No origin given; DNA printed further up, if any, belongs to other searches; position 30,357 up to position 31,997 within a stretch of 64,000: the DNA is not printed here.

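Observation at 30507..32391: SMODS/CD-NTase-like nucleotidyltransferase translationally coupled to a 2TM effector-like protein (CBASS-like module)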

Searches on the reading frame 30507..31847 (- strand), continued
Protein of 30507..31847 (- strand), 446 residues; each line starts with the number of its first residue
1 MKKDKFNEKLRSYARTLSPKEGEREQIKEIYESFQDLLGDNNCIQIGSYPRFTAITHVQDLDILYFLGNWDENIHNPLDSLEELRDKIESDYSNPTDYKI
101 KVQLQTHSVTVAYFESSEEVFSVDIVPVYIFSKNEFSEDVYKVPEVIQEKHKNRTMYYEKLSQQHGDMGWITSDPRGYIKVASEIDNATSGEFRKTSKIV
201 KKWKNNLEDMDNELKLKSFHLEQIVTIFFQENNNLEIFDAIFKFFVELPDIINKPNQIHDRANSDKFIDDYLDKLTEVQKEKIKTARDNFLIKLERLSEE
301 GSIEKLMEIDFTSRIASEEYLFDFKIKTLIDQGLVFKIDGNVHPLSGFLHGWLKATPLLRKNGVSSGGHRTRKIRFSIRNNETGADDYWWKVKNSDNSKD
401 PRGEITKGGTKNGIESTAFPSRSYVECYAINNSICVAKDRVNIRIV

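Call 35: find_homologous_proteins(query=window:30510-31847:-)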
Query window:30510-31847:- (446 aa): 834 proteins with E <= 0.001 among 6609 candidates; the best 120 are listed.
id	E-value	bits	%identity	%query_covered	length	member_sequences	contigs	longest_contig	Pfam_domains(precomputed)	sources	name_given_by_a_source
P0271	1.8e-298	1008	100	100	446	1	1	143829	PF18134.8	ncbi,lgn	-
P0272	6.9e-190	650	65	100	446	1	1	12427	PF18144.8,PF18134.8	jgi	jgi:predicted nucleotidyltransferase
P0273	1.9e-189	648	63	100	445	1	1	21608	PF18134.8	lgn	-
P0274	2.8e-188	644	65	100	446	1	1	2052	PF18144.8,PF18134.8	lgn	-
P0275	1.7e-187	642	65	100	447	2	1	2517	PF18144.8,PF18134.8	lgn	-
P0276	1.3e-185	636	64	100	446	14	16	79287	PF18144.8,PF18134.8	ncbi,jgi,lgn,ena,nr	ncbi:MAG TPA: hypothetical protein PKX30_02920 [Candidatus Pacearchaeota archaeon]|jgi:hypothetical 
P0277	1.4e-185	636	64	100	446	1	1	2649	PF18144.8,PF18134.8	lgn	-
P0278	2.7e-185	635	64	100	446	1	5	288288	PF18144.8,PF18134.8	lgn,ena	-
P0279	4.9e-185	634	65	100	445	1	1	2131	PF18144.8,PF18134.8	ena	-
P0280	5.4e-185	634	65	100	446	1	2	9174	PF18144.8,PF18134.8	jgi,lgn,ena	-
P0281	3.3e-184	631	65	100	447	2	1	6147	PF18144.8,PF18134.8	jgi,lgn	-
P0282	3.8e-184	631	63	100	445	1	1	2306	PF18144.8,PF18134.8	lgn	-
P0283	4.1e-184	631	64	100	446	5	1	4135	PF18134.8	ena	-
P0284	9.5e-183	626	64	100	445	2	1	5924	PF18144.8,PF18134.8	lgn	-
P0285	2.7e-182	625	63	100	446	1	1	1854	PF18144.8,PF18134.8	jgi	-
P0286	1.7e-181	622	64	100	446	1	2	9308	PF18144.8,PF18134.8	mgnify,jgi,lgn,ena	mgnify:CR=1 FL=1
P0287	3.0e-181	621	62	100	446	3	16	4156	PF18144.8,PF18134.8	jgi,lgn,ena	-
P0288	3.2e-181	621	63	100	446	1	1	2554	PF18134.8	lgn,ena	-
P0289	4.8e-181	621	62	100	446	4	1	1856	PF18144.8,PF18134.8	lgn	-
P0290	1.7e-180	619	63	100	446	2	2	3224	PF18144.8,PF18134.8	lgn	-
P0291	3.9e-180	618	62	100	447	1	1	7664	PF18144.8,PF18134.8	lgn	-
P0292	1.2e-179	616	61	100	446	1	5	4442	PF18144.8,PF18134.8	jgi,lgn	jgi:hypothetical protein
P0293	2.2e-179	615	63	100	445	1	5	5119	PF18144.8,PF18134.8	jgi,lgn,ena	-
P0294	2.6e-179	615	63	100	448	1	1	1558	PF18144.8,PF18134.8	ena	-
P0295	3.9e-179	614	63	100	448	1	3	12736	PF18144.8,PF18134.8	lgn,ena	-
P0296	7.0e-178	610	62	100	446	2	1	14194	PF18144.8,PF18134.8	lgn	-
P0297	2.5e-177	608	62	100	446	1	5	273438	PF18134.8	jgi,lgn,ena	jgi:hypothetical protein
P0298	1.6e-176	606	60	100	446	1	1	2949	PF18144.8,PF18134.8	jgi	jgi:hypothetical protein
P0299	2.3e-176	605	63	100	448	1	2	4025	PF18144.8,PF18134.8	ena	-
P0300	9.3e-176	603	62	100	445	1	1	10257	PF18144.8,PF18134.8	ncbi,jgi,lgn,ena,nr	ncbi:MAG: hypothetical protein KJ674_05530 [Nanoarchaeota archaeon]|nr:hypothetical protein [Nanoarc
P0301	2.6e-175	602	60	100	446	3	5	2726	PF18144.8,PF18134.8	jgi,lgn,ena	-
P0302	9.8e-175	600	62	100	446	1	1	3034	PF18144.8,PF18134.8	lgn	-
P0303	1.7e-174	599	62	100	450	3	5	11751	PF18144.8,PF18134.8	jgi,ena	-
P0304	2.9e-174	598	65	94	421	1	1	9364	PF18144.8,PF18134.8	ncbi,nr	ncbi:hypothetical protein L6274_01055 [Candidatus Parcubacteria bacterium]|nr:hypothetical protein [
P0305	6.5e-174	597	60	100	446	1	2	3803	PF18144.8,PF18134.8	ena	-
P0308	1.0e-172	593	61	100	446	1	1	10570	PF26305.1,PF18144.8,PF18134.8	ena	-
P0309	1.9e-172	592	60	100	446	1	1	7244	PF18144.8,PF18134.8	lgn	-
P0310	2.7e-172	592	60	100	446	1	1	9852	PF18144.8,PF18134.8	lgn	-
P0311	3.5e-172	591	61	100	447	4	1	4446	PF18134.8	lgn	-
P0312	1.1e-171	590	60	100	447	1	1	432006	PF18134.8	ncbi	ncbi:MAG: hypothetical protein WA092_01295 [Minisyncoccales bacterium]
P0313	1.2e-171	590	60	100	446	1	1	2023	PF18134.8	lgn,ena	-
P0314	5.1e-171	588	60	100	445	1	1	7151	PF18144.8,PF18134.8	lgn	-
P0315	2.0e-170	586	58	100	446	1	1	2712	PF18144.8,PF18134.8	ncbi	-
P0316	3.1e-170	585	59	100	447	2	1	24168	PF18134.8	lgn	-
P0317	4.3e-170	585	60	100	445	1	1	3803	PF18144.8,PF18134.8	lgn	-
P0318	5.5e-170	584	58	100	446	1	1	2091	PF18144.8,PF18134.8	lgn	-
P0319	1.1e-168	580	59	100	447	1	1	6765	PF18134.8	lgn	-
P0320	3.1e-168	578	59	100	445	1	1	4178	PF18144.8,PF18134.8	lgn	-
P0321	8.7e-167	574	57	100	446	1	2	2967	PF18144.8,PF18134.8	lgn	-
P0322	1.3e-165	570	57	100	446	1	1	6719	PF18144.8,PF18134.8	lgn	-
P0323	3.3e-165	568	60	100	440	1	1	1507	PF18144.8,PF18134.8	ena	-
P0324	1.4e-164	566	57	100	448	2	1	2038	PF18134.8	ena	-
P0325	1.1e-163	564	58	100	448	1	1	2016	PF18134.8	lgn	-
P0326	1.2e-162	560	56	100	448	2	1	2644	PF18134.8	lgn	-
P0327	3.5e-162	558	58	100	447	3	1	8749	PF18134.8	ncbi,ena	-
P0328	5.1e-162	558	57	100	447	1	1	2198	PF18144.8,PF18134.8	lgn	-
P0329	4.7e-161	555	60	100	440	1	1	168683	PF18144.8,PF18134.8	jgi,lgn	jgi:hypothetical protein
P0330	9.5e-160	550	57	100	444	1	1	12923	PF18144.8,PF18134.8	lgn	-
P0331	9.8e-160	550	59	100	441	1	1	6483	PF18144.8,PF18134.8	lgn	-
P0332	4.0e-159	548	57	100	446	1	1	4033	PF18134.8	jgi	jgi:hypothetical protein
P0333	1.5e-158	547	58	100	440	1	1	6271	PF18144.8,PF18134.8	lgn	-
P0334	2.7e-158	546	56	100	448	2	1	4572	PF18134.8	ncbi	ncbi:MAG: hypothetical protein ABIJ72_00120 [bacterium]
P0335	9.2e-158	544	59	100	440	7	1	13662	PF18144.8,PF18134.8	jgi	jgi:hypothetical protein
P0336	3.3e-157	542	55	100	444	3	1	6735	PF18144.8,PF18134.8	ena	-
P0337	2.5e-156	539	58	100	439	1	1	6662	PF18144.8,PF18134.8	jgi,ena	-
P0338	1.1e-155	537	56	100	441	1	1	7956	PF18144.8,PF18134.8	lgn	-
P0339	2.6e-155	536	56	100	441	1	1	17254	PF18144.8,PF18134.8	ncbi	-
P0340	2.8e-155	536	56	100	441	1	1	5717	PF18144.8,PF18134.8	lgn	-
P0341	5.5e-154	531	58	100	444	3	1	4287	PF18144.8,PF18134.8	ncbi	ncbi:MAG: nucleotide-binding domain-containing protein [Candidatus Humimicrobiaceae bacterium]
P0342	6.4e-153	528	56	100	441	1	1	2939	PF18134.8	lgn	-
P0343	6.7e-153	528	62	85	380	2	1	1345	PF18134.8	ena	-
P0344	9.4e-153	527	55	100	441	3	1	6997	PF18144.8,PF18134.8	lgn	-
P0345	2.1e-152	526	56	100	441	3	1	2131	PF18144.8,PF18134.8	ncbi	-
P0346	2.7e-152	526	55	100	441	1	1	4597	PF18144.8,PF18134.8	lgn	-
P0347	5.0e-152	525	56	100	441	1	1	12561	PF18134.8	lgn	-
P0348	6.8e-152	525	56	100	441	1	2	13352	PF18144.8,PF18134.8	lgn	-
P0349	8.3e-152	524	55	100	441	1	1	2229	PF18144.8,PF18134.8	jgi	jgi:hypothetical protein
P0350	2.2e-151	523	57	100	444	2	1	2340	PF18144.8,PF18134.8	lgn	-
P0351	3.3e-151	522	54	100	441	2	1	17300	PF18144.8,PF18134.8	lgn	-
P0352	1.5e-150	520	54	100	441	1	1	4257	PF18144.8,PF18134.8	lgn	-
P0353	1.7e-150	520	57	98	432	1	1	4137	PF18144.8,PF18134.8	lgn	-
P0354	2.0e-150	520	55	100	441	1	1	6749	PF18144.8,PF18134.8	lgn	-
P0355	2.6e-150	519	55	100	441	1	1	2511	PF18144.8,PF18134.8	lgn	-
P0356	6.5e-150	518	55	100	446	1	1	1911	PF18134.8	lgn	-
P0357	1.2e-149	517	56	100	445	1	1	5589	PF18144.8,PF18134.8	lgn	-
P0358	2.1e-149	516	55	96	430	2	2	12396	PF18134.8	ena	-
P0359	3.4e-148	512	55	100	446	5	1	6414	PF18144.8,PF18134.8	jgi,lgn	jgi:hypothetical protein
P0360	7.1e-148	511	55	100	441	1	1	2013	PF18144.8,PF18134.8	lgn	-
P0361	1.6e-147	510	55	100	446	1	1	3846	PF18144.8,PF18134.8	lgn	-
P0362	3.5e-147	509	57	92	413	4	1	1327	PF18134.8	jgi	jgi:hypothetical protein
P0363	4.7e-147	509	54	100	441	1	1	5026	PF18144.8,PF18134.8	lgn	-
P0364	1.8e-146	507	54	100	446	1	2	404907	PF18144.8,PF18134.8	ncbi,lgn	-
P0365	1.9e-146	507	54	100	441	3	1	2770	PF18144.8,PF18134.8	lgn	-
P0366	7.2e-146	505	54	100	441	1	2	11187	PF18144.8,PF18134.8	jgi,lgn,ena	jgi:hypothetical protein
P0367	7.2e-145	501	55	100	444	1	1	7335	PF18144.8,PF18134.8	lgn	-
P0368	8.1e-145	501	50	100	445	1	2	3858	PF18144.8,PF18134.8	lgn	-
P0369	4.2e-144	499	59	89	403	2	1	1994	PF18134.8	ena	-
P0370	4.8e-142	492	56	100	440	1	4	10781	PF18144.8,PF18134.8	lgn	-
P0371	8.6e-142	491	55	100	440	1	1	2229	PF18134.8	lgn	-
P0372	9.7e-142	491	55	99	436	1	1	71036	PF18144.8,PF18134.8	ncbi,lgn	-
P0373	4.1e-141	489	55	99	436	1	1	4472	PF18144.8,PF18134.8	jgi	jgi:hypothetical protein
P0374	1.2e-140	488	55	99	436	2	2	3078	PF18144.8,PF18134.8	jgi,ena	-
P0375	2.7e-140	486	55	99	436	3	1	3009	PF18144.8,PF18134.8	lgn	-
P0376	3.9e-139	483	53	98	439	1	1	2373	PF18144.8,PF18134.8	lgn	-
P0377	8.8e-139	481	54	99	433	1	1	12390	PF18144.8,PF18134.8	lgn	-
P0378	2.7e-138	480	51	100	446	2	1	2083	PF18144.8,PF18134.8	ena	-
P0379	3.9e-138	479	55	99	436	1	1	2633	PF18144.8,PF18134.8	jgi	jgi:hypothetical protein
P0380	1.7e-137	477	54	98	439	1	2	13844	PF18144.8,PF18134.8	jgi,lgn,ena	jgi:hypothetical protein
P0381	1.9e-137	477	53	100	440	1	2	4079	PF18144.8,PF18134.8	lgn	-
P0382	2.0e-137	477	53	100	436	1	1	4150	PF18144.8,PF18134.8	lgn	-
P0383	2.5e-137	477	53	99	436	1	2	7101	PF18144.8,PF18134.8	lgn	-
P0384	3.0e-137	476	54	99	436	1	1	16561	PF18144.8,PF18134.8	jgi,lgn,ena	-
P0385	3.7e-137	476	53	99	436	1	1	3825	PF18144.8,PF18134.8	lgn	-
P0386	5.0e-137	476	51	99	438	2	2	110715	PF18144.8,PF18134.8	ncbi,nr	ncbi:hypothetical protein CSB07_01195 [Candidatus Gracilibacteria bacterium]|nr:MAG: hypothetical pr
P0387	1.6e-136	474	53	100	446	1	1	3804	PF18144.8,PF18134.8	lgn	-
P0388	7.7e-136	472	52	99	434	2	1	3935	PF18144.8,PF18134.8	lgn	-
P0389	1.3e-135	471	53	99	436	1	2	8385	PF18144.8,PF18134.8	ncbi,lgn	ncbi:MAG: hypothetical protein WDZ80_03690 [Candidatus Paceibacterota bacterium]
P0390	1.4e-135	471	53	100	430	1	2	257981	PF18144.8,PF18134.8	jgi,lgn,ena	jgi:hypothetical protein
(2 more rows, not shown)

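Call 47: predict_structure(alignment_id=A2)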
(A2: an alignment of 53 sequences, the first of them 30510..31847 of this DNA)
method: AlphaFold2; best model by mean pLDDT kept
length: 446 residues; sequences in the alignment: 53
mean_pLDDT: 90.8   pTM: 0.87
mean pLDDT of the five models: 90.8, 90.0, 90.1, 89.5, 88.6
residues with pLDDT >= 90: 344; 70-90: 76; 50-70: 18; < 50: 8
segments of 3 or more residues with pLDDT < 50: 147-151, 164-166
pLDDT, mean of each block of 10 residues (from residue 1): 96 95 90 93 87 83 93 85 94 94 88 90 93 94 67 52 56 92 96 97 96 94 97 97 98 92 88 95 97 94 96 91 97 95 92 93 81 95 96 93 96 92 97 97 94
secondary structure, 60 per line:
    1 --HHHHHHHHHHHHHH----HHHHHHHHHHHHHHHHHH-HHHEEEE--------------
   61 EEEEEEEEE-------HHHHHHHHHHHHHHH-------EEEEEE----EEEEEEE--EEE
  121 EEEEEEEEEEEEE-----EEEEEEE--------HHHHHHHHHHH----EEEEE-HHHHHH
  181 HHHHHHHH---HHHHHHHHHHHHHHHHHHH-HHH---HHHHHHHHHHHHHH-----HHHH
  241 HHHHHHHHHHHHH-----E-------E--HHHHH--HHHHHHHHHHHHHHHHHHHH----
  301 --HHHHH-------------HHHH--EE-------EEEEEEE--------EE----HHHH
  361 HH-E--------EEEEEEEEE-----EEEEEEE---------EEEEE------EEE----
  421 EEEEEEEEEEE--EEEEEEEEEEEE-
elements in order: H3-16 H21-38 E43-46 E61-69 H77-91 E99-104 E109-115 E118-133 E139-145 H154-164 E169-173 H175-188 H192-210 H218-231 H237-253 H270-274 H277-296 H303-307 H321-324 E336-342 H357-362 E373-381 E387-393 E403-407 E414-416 E421-431 E434-445

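Call 49: fold_search(model_id=the predicted structure, library=pdb)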
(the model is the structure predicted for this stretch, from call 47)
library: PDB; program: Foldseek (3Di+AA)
matches with E <= 10: 1170; with E <= 0.001: 143
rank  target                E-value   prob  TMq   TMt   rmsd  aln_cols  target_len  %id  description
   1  6p8u_A                1.2e-10  1.00  0.43  0.60   5.6       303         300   19  Structure of P. aeruginosa ATCC27853 CdnD:HORMA2:Peptide 1 complex (released 2019-12-25)
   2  6u7b_A                2.5e-10  1.00  0.42  0.57   6.1       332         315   17  Structure of E. coli MS115-1 CdnC:HORMA-deltaN complex (released 2019-12-25)
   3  6p8v_G                4.6e-10  1.00  0.46  0.61   6.3       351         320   17  Structure of E. coli MS115-1 HORMA:CdnC:Trip13 complex (released 2019-12-25)
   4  6p80                  5.4e-10  1.00  0.46  0.61   6.0       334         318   18  Structure of E. coli MS115-1 CdnC + ATP (released 2019-12-25)
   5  6p82_B                7.2e-10  1.00  0.42  0.59   5.3       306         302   20  Structure of P. aeruginosa ATCC27853 CdnD, Apo form 1 (released 2019-12-25)
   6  6p8j_A                9.6e-10  1.00  0.41  0.58   6.1       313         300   18  Structure of P. aeruginosa ATCC27853 CdnD D62N/D64N mutant bound to ATP (released 2019-12-25)
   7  6p82_A                1.1e-09  1.00  0.42  0.59   5.8       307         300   18  Structure of P. aeruginosa ATCC27853 CdnD, Apo form 1 (released 2019-12-25)
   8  6p82_D                2.5e-09  1.00  0.41  0.58   5.9       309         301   19  Structure of P. aeruginosa ATCC27853 CdnD, Apo form 1 (released 2019-12-25)
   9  7uux_A                4.0e-09  1.00  0.47  0.58   5.6       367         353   13  ATP binds to Cyclic GMP AMP synthase (cGAS) through Mg coordination (released 2023-05-03)
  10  8ecc_C                6.3e-09  1.00  0.46  0.58   5.4       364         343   15  Structure of Ternary Complex of cGAS with dsDNA and Bound 5-pppI(2,5)pA (released 2024-01-17)
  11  8g2q_A                6.7e-09  1.00  0.50  0.61   4.3       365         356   13  Structure of Ternary Complex of mouse cGAS with dsDNA and Bound GTP (released 2024-06-19)
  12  8ysk                  6.7e-09  1.00  0.45  0.58   7.7       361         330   16  Crystal structure of the Deinococcus wulumuqiensis CD-NTase DwCdnB in complex with UTP Mn (released 2025-01-29)
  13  7uux_C                1.2e-08  1.00  0.48  0.60   5.1       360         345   13  ATP binds to Cyclic GMP AMP synthase (cGAS) through Mg coordination (released 2023-05-03)
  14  7x4a                  1.3e-08  1.00  0.36  0.51   6.7       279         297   18  Native CD-NTase ClCdnE (released 2023-03-08)
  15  7utt_A                1.4e-08  1.00  0.45  0.56   5.6       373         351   14  Structure of Non-hydrolyzable ATP (ApCpp) binds to Cyclic GMP AMP synthase (cGAS) through Mn coordination (released 2023-05-03)
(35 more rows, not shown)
